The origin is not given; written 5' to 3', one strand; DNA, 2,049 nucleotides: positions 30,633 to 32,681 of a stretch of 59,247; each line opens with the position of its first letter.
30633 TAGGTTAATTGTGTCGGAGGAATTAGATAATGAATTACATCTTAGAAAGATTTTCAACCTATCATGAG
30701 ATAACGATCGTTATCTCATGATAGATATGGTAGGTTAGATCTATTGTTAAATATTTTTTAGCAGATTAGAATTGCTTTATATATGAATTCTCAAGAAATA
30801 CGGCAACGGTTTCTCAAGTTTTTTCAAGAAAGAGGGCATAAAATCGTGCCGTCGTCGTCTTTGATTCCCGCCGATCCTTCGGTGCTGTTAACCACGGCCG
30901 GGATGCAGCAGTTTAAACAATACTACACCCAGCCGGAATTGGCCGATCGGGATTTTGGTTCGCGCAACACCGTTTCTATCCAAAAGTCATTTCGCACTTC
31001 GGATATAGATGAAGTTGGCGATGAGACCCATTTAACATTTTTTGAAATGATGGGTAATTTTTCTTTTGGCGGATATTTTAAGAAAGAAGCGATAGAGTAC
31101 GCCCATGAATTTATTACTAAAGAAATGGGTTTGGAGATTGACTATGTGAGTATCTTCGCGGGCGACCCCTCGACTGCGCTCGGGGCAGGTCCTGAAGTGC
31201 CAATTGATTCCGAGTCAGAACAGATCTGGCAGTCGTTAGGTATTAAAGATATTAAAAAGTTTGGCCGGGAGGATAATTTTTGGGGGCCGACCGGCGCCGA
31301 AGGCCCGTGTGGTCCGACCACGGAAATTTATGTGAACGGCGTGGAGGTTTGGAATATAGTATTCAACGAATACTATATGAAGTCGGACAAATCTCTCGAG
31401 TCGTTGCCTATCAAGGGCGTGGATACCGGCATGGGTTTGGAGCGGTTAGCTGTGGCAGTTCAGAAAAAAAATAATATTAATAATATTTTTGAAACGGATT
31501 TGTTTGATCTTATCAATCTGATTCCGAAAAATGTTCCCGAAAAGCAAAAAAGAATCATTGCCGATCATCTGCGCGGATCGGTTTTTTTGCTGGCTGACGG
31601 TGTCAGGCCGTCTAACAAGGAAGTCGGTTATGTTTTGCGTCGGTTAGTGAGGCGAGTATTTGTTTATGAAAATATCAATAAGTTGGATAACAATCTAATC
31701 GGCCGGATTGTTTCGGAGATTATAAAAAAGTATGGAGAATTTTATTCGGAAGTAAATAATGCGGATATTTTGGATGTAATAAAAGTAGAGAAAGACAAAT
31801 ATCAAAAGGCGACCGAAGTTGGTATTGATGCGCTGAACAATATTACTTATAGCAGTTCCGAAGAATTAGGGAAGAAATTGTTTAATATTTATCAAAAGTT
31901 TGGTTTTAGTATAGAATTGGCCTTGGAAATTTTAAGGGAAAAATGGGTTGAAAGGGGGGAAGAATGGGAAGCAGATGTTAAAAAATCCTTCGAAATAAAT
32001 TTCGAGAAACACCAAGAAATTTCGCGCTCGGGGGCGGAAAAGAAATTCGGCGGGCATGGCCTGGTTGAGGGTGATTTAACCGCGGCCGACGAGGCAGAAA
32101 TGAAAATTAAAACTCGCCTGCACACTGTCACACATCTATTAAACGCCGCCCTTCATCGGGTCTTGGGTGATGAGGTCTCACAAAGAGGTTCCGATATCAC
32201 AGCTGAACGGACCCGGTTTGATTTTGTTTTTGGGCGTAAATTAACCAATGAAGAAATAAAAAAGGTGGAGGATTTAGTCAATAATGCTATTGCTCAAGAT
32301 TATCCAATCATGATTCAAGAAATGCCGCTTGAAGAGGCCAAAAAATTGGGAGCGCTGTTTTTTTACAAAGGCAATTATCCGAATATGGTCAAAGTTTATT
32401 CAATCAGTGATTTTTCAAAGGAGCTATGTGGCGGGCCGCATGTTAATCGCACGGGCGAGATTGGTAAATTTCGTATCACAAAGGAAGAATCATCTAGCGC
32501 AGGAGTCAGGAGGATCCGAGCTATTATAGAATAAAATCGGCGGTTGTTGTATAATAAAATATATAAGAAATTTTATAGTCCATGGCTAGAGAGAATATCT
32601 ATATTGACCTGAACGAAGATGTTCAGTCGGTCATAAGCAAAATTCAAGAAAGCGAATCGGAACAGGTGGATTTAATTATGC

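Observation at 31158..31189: The same 32-nt GC-rich hairpin element is inserted in frame in alaS and in an unrelated gene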

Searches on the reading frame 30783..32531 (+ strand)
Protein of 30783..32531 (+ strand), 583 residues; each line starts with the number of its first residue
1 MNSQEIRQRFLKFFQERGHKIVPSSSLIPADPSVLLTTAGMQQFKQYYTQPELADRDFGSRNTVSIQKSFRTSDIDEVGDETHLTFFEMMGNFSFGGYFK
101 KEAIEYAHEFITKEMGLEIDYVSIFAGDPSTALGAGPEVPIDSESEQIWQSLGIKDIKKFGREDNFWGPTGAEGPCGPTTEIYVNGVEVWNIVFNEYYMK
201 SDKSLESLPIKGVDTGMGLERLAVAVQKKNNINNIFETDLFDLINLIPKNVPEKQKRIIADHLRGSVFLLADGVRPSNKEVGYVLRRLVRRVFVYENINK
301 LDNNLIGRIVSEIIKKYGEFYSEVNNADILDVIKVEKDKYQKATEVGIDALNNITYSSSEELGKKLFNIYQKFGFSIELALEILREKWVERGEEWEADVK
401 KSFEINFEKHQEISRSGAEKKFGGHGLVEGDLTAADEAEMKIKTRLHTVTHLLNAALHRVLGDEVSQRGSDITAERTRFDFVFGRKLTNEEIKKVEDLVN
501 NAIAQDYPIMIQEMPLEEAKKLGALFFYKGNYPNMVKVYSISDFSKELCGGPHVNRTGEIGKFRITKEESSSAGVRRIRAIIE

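Call 14: find_homologous_proteins(query=window:30783-32531:+)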
Query window:30783-32531:+ (583 aa): 8000 proteins with E <= 0.001 among 8000 candidates; the best 120 are listed.
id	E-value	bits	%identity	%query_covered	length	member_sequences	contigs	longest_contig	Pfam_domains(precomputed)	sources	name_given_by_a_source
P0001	0.0e+0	1260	100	96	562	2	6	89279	PF01411.25,PF07973.20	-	-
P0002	0.0e+0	1129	85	100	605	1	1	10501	PF01411.25,PF07973.20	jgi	-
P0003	0.0e+0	1129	85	100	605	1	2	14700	PF01411.25,PF07973.20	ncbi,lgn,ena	-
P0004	9.9e-269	911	71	96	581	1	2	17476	PF01411.25,PF07973.20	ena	-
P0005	7.9e-268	908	72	100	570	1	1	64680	PF01411.25,PF07973.20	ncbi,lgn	-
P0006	1.1e-242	825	66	100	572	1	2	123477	PF01411.25,PF07973.20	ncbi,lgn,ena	-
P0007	3.4e-237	807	65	100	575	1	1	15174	PF01411.25,PF07973.20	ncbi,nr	ncbi:MAG: alanine--tRNA ligase [Parcubacteria group bacterium]|nr:alanine--tRNA ligase [Parcubacteri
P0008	1.2e-236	805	63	100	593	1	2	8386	PF01411.25,PF07973.20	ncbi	ncbi:MAG: alanine--tRNA ligase [Patescibacteria group bacterium]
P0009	2.4e-233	794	64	100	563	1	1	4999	PF01411.25,PF07973.20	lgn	-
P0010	5.4e-232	789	64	100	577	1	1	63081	PF01411.25,PF07973.20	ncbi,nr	ncbi:MAG: alanine--tRNA ligase [bacterium]|nr:alanine--tRNA ligase [bacterium]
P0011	6.8e-232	789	65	100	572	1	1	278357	PF01411.25,PF07973.20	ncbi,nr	ncbi:MAG: alanine--tRNA ligase [bacterium]|nr:alanine--tRNA ligase [bacterium]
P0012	3.2e-231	787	65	100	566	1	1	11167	PF01411.25,PF07973.20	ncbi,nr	ncbi:MAG: alanine--tRNA ligase [bacterium]|nr:alanine--tRNA ligase [bacterium]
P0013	3.5e-231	787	63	100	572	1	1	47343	PF01411.25,PF07973.20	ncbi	ncbi:MAG: alanine--tRNA ligase [Minisyncoccia bacterium]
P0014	7.2e-231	786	65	100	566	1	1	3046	PF01411.25,PF07973.20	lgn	-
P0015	5.1e-230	783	63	100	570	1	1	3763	PF01411.25,PF07973.20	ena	-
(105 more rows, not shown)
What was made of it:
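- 30783..32534 (+): Host gene alaS, a short 583-aa Parcubacteria-type alanine-tRNA ligase. The unit peptide is residues 128-135, in the loop between strand 121-125 and helix 143-151. Homologs: call 14.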

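Call 18: find_encoding_contigs(protein=P0003, flank=10000, max_places=2)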
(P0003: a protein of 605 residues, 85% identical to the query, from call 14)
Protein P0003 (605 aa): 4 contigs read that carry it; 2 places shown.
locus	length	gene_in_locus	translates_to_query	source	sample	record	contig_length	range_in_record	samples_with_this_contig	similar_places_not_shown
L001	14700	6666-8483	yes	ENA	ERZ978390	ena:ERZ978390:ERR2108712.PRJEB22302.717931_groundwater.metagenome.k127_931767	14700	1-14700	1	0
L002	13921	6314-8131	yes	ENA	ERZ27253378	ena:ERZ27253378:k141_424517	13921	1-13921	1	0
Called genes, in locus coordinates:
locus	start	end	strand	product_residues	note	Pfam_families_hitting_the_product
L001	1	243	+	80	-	?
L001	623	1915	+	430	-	PF26449:DUF8128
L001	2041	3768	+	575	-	PF10412:TrwB_AAD_bind, PF12696:TraG-D_C (weak), PF23477:zf_Tbcl_2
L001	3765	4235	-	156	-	PF02643:DUF192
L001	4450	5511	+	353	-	PF03054:tRNA_Me_trans, PF20259:tRNA_Me_trans_M, PF20258:tRNA_Me_trans_C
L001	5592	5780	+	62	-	-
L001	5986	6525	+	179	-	PF20803:PaaX_M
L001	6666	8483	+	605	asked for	PF01411:tRNA-synt_2c, PF07973:tRNA_SAD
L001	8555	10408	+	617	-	-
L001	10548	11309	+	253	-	PF00156:Pribosyltran (faint)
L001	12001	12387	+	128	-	PF00416:Ribosomal_S13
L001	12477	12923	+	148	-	PF00411:Ribosomal_S11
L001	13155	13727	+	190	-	PF00163:Ribosomal_S4, PF01479:S4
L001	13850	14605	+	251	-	PF01193:RNA_pol_L, PF01000:RNA_pol_A_bac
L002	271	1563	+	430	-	PF26449:DUF8128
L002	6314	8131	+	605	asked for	PF01411:tRNA-synt_2c, PF07973:tRNA_SAD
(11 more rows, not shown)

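Call 19: find_encoding_contigs(protein=P0008, flank=10000, max_places=2)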
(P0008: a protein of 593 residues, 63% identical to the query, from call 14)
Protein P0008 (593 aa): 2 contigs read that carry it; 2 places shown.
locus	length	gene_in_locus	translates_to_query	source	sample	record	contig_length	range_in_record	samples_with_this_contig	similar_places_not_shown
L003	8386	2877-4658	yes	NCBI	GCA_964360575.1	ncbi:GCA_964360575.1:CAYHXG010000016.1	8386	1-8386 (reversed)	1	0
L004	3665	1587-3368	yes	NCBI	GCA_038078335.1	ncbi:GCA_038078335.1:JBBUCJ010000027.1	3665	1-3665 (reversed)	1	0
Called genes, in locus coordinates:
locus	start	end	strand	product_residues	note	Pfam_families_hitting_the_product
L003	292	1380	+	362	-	PF02540:NAD_synthase (weak), PF03054:tRNA_Me_trans, PF20259:tRNA_Me_trans_M, PF20258:tRNA_Me_trans_C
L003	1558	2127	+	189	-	PF20803:PaaX_M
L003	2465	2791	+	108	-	-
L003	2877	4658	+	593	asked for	PF01411:tRNA-synt_2c, PF07973:tRNA_SAD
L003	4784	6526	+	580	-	-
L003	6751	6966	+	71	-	PF01176:eIF-1a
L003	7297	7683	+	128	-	PF00416:Ribosomal_S13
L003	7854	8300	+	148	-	PF00411:Ribosomal_S11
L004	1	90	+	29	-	PF20258:tRNA_Me_trans_C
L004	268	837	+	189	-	PF20803:PaaX_M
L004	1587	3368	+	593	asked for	PF01411:tRNA-synt_2c, PF07973:tRNA_SAD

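Call 30: find_related_loci(query=A1, collection=genome_contigs, flank=10000)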
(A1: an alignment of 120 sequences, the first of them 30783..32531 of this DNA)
Query A1 (583 aa) in genome_contigs; peptide patterns used: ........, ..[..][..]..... (x = any residue, [..] = any of these).
600 stretches matched a pattern (row limit reached: there are more); 595 encode a relative of the query (tblastn E <= 1e-3); the best 80 are kept; 80 distinct loci.
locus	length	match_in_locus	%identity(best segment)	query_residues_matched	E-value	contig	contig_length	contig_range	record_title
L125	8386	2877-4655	63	1-583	0e+0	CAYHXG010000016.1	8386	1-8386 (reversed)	MAG TPA_asm: uncultured Candidatus Saccharibacteria bacterium isolate ERP119705_co17_271 genome assembly, contig: NODE_1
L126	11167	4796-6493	65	1-583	0e+0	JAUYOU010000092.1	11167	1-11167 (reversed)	MAG: bacterium isolate C4_maxbin.104 C4_k141_256896, whole genome shotgun sequence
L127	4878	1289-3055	61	1-583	0e+0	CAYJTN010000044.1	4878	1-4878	MAG TPA_asm: uncultured Candidatus Saccharibacteria bacterium isolate ERP125453_co1_242 genome assembly, contig: NODE_23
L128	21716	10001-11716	63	1-583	0e+0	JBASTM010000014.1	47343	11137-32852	MAG: Minisyncoccia bacterium isolate MFD03232_ilm_asm_bin42 k127_373975, whole genome shotgun sequence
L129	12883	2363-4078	60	1-583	0e+0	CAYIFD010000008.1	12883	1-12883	MAG TPA_asm: uncultured Candidatus Saccharibacteria bacterium isolate ERP119705_co1_800 genome assembly, contig: NODE_62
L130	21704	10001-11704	58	1-583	0e+0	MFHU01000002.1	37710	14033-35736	MAG: Candidatus Giovannonibacteria bacterium RIFCSPHIGHO2_12_FULL_44_22 rifcsphigho2_12_scaffold_1178, whole genome shot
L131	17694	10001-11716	57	1-583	0e+0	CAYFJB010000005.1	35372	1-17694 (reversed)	MAG TPA_asm: uncultured Candidatus Saccharibacteria bacterium isolate ERP013524_co1_131 genome assembly, contig: NODE_18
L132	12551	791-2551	58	1-583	0e+0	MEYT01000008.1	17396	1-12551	MAG: Candidatus Azambacteria bacterium RIFCSPLOWO2_01_FULL_46_26 rifcsplowo2_01_scaffold_16520, whole genome shotgun seq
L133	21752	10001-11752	58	1-582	0e+0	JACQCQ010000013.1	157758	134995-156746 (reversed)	MAG: Candidatus Sungiibacteriota bacterium isolate NC_groundwater_972_Pr1_S-0.2um_49_27 Montesol18-Sp2_coassembly_scaffo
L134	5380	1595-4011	56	1-582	0e+0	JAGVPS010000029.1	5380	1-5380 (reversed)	MAG: Candidatus Paceibacterota bacterium isolate DeMMO3_58 c_000000086410, whole genome shotgun sequence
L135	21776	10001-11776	57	1-583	0e+0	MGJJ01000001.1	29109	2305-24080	MAG: Candidatus Yanofskybacteria bacterium RIFCSPHIGHO2_01_FULL_44_22 rifcsphigho2_01_scaffold_10582, whole genome shotg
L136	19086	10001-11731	55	1-583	0e+0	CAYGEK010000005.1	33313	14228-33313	MAG TPA_asm: uncultured Candidatus Saccharibacteria bacterium isolate ERP113451_co3_265 genome assembly, contig: NODE_88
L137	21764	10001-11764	55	1-582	0e+0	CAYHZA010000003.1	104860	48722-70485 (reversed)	MAG TPA_asm: uncultured Candidatus Saccharibacteria bacterium isolate ERP119705_co17_168 genome assembly, contig: NODE_1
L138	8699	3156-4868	59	1-583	0e+0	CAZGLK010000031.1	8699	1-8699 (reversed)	MAG TPA_asm: uncultured Candidatus Saccharibacteria bacterium isolate binchicken_co38_1088 genome assembly, contig: NODE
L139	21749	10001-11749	57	1-583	0e+0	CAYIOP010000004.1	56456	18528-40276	MAG TPA_asm: uncultured Candidatus Saccharibacteria bacterium isolate ERP119705_co3_310 genome assembly, contig: NODE_40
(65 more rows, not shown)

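Call 64: search_solved_structures(query=window:30783-32531:+, show_alignments=1, max_evalue=1e-20)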
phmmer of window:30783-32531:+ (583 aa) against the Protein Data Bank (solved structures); distinct sequences matched with E-value up to 1e-20: 15.
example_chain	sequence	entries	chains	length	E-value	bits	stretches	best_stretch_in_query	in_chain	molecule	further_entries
9jc7_A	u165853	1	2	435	7.6e-66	226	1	1-387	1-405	Alanine--tRNA ligase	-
9jdn_A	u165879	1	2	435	1.4e-65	225.1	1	1-387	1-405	Alanine--tRNA ligase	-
3hxu_A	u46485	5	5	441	8.7e-64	219.2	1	3-393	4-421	Alanyl-tRNA synthetase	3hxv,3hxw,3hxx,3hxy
3hxz_A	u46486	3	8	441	5.9e-63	216.5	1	3-393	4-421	Alanyl-tRNA synthetase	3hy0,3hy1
1riq_A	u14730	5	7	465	8e-62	212.7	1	2-390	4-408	Alanyl-tRNA synthetase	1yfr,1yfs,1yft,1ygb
3htz_A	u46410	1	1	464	8.1e-62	212.7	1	2-390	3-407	Alanyl-tRNA synthetase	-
5knn_A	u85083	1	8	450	5.3e-57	196.8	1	3-388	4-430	Alanine--tRNA ligase, cytoplasmic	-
4xem_A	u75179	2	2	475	6.9e-57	196.4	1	3-388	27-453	Alanine--tRNA ligase, cytoplasmic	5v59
4xeo_A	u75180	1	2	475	3.2e-56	194.3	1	3-388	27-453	Alanine--tRNA ligase, cytoplasmic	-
9x2i_A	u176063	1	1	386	9.7e-55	189.4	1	3-340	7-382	Alanine--tRNA ligase, cytoplasmic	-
9x2h_A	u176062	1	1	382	1.1e-54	189.2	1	3-339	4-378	Alanine--tRNA ligase, cytoplasmic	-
9x2j_A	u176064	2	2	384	1.3e-54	188.9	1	3-337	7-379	Alanine--tRNA ligase, cytoplasmic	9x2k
2zze_A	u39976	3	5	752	5e-40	140.8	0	444-578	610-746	Alanyl-tRNA synthetase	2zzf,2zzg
2ztg_A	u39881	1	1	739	1.8e-39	139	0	444-578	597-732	Alanyl-tRNA synthetase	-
3wqy_A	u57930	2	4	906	5.6e-39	137.3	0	444-578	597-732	Alanine--tRNA ligase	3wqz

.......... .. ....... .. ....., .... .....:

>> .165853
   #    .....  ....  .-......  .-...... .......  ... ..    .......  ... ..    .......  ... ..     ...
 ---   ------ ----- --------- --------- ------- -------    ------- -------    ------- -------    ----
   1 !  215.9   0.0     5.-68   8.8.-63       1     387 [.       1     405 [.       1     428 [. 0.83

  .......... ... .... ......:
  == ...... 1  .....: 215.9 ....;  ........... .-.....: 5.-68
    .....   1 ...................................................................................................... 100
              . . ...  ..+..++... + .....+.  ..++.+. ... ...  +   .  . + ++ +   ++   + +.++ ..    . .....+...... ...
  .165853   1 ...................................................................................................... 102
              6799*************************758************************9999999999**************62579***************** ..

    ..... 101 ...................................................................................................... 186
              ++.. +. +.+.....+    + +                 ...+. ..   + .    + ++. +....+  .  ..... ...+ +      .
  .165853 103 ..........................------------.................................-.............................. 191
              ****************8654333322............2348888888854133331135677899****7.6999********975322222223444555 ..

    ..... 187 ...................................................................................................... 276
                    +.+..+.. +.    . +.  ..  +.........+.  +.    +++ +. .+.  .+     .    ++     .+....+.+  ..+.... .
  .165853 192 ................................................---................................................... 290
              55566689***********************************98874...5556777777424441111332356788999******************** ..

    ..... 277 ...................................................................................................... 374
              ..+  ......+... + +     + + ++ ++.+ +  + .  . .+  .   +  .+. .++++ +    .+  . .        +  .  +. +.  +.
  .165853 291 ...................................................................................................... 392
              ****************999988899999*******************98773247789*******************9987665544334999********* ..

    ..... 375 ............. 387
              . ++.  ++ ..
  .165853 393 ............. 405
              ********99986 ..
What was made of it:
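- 30783..32534 (+): PDB relatives lack about 12 residues here (call 64).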

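Call 66: search_protein_families(library=pfam, proteins=[window:30783-32531:+], max_evalue=0.01)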
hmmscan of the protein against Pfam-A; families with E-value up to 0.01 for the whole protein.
window:30783-32531:+ (583 aa): 3 families
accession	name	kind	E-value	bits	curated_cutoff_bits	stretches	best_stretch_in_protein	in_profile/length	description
PF01411.24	tRNA-synt_2c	-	2e-93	314.3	30.3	1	5-421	1-435/552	tRNA synthetases class II (A)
PF07973.19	tRNA_SAD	-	2.9e-18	66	24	1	536-578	1-43/44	Threonyl and Alanyl tRNA synthetase second additional domain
PF02091.20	tRNA-synt_2e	-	0.0035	17.1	27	0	163-236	110-176/278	Glycyl-tRNA synthetase alpha subunit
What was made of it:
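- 30783..32534 (+): Pfam tRNA-synt_2c 2e-93 and tRNA_SAD (call 66).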

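Call 72: predict_structure(alignment_id=A1)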
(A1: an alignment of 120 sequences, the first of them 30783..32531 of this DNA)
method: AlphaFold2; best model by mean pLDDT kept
length: 583 residues; sequences in the alignment: 120
mean_pLDDT: 86.6   pTM: 0.68
mean pLDDT of the five models: 86.6, 84.2, 84.0, 83.4, 81.7
residues with pLDDT >= 90: 314; 70-90: 213; 50-70: 41; < 50: 15
segments of 3 or more residues with pLDDT < 50: 234-237, 423-429
pLDDT, mean of each block of 10 residues (from residue 1): 86 97 83 64 81 92 91 83 82 93 98 95 87 62 96 96 73 87 91 92 88 90 74 52 88 93 94 88 92 95 94 87 90 95 91 90 93 89 81 85 91 60 48 74 92 95 87 86 90 97 96 93 83 88 90 93 93 86 92
secondary structure, 60 per line:
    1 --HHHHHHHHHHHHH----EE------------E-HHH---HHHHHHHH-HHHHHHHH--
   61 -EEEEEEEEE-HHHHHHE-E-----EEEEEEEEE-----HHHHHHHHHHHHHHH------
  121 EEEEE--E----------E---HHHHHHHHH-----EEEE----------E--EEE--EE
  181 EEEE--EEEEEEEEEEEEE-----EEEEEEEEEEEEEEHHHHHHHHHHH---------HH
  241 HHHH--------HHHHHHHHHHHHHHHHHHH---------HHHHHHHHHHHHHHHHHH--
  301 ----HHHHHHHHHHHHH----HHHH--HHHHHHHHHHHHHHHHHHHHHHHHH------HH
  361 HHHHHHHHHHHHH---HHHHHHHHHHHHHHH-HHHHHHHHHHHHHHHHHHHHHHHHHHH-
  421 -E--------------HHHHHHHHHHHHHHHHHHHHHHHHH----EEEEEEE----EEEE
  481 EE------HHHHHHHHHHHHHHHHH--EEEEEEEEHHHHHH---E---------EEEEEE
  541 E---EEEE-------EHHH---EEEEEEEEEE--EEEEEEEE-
elements in order: H3-15 H42-49 H51-58 E62-70 H72-77 E86-94 H100-114 E121-125 H143-151 E157-160 E174-176 E179-184 E187-199 E205-218 H219-229 H239-244 H253-271 H281-298 H305-317 H322-325 H328-352 H359-373 H377-391 H393-419 H437-461 E466-472 E477-482 H489-505 E508-515 H516-521 E535-541 E545-548 E563-572 E575-582
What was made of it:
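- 30783..32534 (+): AlphaFold2 model has mean pLDDT 86.6, falling to 62 for residues 131-140 (call 72).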
